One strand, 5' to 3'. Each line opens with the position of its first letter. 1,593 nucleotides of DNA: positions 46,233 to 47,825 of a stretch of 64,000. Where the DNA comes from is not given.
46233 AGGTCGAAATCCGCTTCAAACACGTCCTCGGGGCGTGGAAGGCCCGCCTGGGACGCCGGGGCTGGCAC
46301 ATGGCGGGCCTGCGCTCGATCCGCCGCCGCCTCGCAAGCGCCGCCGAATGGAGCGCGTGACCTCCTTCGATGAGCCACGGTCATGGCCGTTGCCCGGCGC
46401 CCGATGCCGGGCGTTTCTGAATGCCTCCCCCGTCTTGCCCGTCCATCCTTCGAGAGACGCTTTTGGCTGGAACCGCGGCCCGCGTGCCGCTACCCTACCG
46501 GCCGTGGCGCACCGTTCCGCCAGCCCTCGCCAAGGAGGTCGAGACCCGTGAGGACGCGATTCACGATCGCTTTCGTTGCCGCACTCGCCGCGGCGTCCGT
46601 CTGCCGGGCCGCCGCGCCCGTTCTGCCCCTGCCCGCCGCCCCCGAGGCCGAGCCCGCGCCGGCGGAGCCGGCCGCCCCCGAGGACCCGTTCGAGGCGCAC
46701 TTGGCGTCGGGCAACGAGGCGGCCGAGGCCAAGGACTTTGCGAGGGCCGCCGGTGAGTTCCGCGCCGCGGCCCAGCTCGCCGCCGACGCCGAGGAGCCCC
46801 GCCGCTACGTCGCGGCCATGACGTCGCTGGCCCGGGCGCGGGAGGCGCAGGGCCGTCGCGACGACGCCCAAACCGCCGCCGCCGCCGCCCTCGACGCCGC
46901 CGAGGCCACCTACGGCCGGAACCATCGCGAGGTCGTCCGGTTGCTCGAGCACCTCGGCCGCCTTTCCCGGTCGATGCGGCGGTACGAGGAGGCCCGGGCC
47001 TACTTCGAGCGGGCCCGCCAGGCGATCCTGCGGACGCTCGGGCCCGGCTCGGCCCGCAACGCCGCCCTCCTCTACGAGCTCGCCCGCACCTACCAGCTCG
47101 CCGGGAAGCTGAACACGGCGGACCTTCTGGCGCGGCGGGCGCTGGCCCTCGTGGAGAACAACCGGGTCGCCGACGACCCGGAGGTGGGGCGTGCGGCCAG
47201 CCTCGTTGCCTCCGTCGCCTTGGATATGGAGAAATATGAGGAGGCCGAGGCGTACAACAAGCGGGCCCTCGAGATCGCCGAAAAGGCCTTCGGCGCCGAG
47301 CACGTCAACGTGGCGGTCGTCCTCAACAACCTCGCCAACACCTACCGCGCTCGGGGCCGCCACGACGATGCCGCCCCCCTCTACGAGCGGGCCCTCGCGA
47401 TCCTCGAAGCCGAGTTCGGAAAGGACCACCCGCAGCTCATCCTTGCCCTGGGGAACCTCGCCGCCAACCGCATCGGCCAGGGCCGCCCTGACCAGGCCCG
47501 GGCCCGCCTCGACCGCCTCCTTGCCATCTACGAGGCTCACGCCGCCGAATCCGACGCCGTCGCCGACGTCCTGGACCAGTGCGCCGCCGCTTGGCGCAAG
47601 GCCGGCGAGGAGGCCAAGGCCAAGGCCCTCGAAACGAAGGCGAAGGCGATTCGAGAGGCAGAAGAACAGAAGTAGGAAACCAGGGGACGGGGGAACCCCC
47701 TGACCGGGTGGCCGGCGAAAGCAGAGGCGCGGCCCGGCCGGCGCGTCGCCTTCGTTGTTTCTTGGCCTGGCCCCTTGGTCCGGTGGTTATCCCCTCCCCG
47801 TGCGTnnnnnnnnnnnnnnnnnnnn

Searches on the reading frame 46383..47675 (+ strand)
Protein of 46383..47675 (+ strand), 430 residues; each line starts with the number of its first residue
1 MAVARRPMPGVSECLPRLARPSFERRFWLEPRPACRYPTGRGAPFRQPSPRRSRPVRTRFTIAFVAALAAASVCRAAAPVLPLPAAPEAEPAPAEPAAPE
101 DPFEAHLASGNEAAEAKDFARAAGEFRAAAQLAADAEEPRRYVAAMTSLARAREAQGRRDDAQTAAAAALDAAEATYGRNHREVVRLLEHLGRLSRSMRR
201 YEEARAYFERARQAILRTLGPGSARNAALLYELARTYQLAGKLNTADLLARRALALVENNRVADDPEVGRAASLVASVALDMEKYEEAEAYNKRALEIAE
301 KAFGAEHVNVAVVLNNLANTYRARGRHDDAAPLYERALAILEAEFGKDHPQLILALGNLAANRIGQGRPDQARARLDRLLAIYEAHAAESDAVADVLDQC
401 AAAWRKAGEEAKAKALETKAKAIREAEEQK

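Call 63: search_protein_families(library=pfam, proteins=[window:46383-47675:+], max_evalue=0.00001)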
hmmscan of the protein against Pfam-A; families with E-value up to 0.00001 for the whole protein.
window:46383-47675:+ (430 aa): 9 families
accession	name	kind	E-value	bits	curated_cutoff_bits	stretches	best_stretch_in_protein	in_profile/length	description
PF13424.12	TPR_12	-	1.9e-53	179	30.1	4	270-343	4-77/77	Tetratricopeptide repeat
PF13374.12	TPR_10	-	2.1e-28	97.9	27.5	2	310-350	1-41/42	Tetratricopeptide repeat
PF24885.1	TPR_NPHP3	-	4.3e-22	79.1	100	1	205-341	76-213/239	Nephrocystin-3 TPR domain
PF00515.34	TPR_1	-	2.3e-13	49.8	27.8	1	311-340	1-30/34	Tetratricopeptide repeat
PF13176.12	TPR_7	-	2.9e-12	46.1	27.9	1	314-342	2-30/36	Tetratricopeptide repeat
PF07719.23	TPR_2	-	2.4e-11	43.3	27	0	313-340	3-30/34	Tetratricopeptide repeat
PF17874.7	TPR_MalT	-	1.5e-09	38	45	2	229-343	82-193/336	MalT-like TPR region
PF13181.12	TPR_8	-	1.7e-08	34.4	25.7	0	186-211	2-27/34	Tetratricopeptide repeat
PF14559.12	TPR_19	-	1e-06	29.4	25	0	322-384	2-56/68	Tetratricopeptide repeat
